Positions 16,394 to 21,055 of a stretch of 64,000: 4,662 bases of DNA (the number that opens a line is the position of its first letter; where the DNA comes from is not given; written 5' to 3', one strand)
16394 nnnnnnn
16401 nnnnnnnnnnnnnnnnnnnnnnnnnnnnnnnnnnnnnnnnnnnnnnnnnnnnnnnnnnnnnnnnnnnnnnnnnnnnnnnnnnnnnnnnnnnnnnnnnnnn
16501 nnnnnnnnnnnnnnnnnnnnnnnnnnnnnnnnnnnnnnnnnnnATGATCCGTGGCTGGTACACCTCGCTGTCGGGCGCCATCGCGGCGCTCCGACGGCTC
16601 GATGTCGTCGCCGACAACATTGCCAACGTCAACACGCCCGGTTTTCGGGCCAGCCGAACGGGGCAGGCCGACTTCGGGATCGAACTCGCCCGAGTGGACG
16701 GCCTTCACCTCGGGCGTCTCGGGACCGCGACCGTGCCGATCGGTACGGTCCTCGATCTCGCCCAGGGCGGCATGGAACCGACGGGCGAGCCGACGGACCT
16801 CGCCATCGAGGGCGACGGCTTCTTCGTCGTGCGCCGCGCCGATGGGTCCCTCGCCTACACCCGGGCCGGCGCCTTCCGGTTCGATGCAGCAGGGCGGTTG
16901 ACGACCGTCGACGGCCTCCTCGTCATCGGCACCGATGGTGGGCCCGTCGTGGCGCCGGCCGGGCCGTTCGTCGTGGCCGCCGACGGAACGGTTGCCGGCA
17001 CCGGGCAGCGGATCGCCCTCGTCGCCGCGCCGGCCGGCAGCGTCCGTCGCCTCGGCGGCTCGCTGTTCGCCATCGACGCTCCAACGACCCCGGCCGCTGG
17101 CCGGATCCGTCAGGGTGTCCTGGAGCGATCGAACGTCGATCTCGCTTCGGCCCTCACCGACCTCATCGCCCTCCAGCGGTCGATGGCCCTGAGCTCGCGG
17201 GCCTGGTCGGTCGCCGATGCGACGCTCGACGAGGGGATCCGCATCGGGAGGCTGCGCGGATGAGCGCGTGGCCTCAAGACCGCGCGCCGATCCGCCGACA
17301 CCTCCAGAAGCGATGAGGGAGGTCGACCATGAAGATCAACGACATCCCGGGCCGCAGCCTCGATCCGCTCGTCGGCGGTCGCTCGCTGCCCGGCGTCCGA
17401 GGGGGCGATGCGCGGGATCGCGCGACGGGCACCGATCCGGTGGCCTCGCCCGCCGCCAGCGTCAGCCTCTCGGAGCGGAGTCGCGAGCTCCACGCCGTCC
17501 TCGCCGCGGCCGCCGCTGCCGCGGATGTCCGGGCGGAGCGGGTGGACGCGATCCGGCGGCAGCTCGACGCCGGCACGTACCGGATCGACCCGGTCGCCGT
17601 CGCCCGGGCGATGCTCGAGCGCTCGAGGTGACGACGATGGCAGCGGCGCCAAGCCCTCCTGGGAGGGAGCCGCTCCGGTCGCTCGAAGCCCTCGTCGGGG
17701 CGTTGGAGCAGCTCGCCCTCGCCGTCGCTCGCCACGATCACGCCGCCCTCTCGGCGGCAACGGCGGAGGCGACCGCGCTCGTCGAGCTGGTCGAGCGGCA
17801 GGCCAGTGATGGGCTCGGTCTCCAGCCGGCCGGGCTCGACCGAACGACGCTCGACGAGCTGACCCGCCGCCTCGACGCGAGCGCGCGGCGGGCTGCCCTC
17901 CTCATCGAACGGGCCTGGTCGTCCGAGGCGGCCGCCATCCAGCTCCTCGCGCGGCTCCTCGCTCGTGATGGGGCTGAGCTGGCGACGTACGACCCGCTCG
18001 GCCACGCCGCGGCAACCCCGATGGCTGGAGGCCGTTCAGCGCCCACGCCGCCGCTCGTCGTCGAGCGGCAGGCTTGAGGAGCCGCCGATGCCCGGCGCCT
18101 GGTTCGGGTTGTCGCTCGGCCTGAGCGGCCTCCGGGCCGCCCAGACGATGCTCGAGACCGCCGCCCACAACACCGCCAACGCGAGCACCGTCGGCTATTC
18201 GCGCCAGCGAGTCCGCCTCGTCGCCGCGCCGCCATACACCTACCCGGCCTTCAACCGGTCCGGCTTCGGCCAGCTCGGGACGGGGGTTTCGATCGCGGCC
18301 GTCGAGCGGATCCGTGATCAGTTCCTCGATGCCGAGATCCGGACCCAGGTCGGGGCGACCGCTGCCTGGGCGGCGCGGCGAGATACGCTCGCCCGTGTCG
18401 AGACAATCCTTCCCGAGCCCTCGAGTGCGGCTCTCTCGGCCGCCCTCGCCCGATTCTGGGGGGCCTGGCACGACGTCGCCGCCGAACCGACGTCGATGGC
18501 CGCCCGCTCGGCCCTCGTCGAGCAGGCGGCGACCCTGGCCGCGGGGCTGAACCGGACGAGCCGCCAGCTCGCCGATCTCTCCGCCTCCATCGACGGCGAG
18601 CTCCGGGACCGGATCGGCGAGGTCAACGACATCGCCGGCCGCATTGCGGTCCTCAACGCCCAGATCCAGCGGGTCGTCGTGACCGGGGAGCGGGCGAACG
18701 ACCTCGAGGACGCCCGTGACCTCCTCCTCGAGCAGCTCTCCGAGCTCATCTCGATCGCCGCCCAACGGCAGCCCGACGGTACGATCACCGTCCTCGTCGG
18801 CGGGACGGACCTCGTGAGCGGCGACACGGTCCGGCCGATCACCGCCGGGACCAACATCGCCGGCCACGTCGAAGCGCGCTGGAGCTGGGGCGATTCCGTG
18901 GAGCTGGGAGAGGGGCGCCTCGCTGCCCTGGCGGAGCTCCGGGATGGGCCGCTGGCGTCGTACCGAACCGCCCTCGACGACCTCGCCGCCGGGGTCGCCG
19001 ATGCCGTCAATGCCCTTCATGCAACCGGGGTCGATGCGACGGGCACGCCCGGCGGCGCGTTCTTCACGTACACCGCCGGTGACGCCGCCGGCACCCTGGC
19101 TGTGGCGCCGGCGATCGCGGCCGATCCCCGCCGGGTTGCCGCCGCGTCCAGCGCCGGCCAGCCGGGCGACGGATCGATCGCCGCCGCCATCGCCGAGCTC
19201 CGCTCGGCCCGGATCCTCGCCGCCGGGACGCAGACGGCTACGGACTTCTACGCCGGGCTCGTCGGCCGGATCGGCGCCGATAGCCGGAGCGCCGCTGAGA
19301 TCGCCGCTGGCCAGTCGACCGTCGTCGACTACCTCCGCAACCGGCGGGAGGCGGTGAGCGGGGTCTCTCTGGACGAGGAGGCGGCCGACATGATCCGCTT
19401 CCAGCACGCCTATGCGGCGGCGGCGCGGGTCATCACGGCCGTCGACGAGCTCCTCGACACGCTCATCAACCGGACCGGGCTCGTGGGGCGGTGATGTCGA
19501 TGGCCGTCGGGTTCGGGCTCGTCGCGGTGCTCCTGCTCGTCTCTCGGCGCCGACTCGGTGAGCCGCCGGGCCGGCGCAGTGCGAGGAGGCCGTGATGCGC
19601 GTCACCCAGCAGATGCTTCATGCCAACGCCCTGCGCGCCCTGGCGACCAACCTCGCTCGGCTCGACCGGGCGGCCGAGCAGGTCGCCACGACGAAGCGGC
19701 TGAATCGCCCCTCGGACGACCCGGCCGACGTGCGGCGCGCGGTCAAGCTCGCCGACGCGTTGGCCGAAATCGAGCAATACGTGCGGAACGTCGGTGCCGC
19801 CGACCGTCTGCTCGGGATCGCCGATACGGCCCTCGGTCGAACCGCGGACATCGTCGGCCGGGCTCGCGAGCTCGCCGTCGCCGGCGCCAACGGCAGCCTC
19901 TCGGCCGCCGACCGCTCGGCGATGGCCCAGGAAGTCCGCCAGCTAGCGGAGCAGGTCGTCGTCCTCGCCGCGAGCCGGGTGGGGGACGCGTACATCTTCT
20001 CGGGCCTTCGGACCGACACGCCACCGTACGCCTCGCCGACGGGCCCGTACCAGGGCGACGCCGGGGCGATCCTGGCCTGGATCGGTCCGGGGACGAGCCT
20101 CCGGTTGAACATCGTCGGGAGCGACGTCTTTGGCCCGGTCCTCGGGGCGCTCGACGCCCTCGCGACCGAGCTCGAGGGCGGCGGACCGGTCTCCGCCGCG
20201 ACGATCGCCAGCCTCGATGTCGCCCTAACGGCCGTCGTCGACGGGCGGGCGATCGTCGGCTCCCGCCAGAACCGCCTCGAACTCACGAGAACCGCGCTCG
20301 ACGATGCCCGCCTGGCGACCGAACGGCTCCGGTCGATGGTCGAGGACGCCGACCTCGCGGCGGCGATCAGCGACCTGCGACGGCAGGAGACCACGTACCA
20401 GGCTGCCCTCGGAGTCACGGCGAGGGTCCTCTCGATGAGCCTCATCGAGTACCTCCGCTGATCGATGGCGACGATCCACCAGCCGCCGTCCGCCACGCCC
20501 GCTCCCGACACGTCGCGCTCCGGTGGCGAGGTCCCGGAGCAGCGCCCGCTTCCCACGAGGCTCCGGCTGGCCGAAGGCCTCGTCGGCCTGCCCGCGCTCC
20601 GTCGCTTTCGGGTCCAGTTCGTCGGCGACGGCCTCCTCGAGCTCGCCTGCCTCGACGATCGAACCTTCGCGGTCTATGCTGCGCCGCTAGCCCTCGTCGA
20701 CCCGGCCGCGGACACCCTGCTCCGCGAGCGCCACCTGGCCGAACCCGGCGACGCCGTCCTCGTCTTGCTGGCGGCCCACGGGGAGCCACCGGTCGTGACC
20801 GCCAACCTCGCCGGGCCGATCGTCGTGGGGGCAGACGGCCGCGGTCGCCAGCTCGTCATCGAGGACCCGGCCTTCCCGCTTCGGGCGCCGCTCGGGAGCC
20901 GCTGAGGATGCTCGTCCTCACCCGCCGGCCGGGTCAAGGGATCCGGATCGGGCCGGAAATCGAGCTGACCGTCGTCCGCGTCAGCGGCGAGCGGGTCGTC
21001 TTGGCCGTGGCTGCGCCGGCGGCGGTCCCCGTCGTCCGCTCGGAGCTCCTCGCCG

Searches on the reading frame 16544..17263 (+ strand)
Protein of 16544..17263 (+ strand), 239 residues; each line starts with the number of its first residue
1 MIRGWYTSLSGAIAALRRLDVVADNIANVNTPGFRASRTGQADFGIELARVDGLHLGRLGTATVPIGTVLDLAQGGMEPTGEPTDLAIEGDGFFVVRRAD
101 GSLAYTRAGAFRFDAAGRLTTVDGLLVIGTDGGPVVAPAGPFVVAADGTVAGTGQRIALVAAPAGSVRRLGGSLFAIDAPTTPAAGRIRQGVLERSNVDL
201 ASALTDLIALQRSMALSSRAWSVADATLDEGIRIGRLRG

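Call 49: search_protein_families(library=pfam, proteins=[window:16544-17263:+], max_evalue=0.1)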
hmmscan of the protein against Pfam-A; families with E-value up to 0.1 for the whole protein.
window:16544-17263:+ (239 aa): 3 families
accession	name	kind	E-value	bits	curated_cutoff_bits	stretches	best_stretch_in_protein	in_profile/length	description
PF22692.1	LlgE_F_G_D1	-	5.7e-15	55.7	27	1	87-150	1-62/64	Flagellar hook protein FlgE/F/G D1 domain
PF00460.25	Flg_bb_rod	-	2.9e-11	43.5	20.7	1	6-35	2-31/31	Flagella basal body rod protein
PF06429.18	Flg_bbr_C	-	3.6e-09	36.4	23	1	189-233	1-45/46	Flagellar basal body rod FlgEFG protein C-terminal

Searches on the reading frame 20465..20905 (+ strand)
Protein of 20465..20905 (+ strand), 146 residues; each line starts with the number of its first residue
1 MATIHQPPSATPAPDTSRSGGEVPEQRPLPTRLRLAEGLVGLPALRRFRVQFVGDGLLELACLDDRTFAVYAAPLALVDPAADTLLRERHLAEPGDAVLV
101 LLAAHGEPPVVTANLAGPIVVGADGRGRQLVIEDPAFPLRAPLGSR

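Call 15: search_protein_families(library=pfam, proteins=[window:20465-20905:+], max_evalue=0.01)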
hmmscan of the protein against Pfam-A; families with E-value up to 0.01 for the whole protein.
window:20465-20905:+ (146 aa): 1 family
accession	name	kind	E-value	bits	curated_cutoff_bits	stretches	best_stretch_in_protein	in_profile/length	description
PF02623.20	FliW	-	1.1e-07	32.1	25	1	34-143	2-122/122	FliW protein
